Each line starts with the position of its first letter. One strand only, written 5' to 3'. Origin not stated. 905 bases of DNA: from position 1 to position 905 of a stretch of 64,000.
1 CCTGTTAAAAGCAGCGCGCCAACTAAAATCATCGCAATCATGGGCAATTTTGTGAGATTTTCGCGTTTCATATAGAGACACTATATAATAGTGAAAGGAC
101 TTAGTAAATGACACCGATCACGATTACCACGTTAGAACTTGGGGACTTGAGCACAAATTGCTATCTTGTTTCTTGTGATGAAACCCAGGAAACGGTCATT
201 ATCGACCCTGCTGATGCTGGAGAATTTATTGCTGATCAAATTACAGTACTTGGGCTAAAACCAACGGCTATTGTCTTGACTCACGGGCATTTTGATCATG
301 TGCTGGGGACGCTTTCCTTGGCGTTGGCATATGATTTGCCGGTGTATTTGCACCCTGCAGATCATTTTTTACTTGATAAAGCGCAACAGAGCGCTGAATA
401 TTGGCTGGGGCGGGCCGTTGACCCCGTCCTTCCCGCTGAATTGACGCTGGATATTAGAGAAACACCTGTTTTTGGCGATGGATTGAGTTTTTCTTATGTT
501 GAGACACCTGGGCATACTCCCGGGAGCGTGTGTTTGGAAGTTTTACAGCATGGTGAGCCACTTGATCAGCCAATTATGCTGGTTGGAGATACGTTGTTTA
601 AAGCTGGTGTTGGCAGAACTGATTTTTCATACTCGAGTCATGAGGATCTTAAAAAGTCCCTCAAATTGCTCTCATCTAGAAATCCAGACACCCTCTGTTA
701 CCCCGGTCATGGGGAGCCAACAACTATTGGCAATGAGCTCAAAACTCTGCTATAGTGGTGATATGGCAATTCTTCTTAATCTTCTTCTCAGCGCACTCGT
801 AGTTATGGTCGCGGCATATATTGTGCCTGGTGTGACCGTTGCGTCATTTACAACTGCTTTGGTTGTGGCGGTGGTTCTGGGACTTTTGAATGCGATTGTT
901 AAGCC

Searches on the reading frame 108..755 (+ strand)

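Call 62: search_protein_families(library=pfam, proteins=[window:108-755:+], max_evalue=0.00001)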
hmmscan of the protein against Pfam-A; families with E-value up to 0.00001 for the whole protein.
window:108-755:+ (215 aa): 1 family
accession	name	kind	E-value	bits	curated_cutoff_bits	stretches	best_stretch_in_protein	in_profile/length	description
PF00753.33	Lactamase_B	-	5.6e-26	92.1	22.7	1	12-201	2-196/196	Metallo-beta-lactamase superfamily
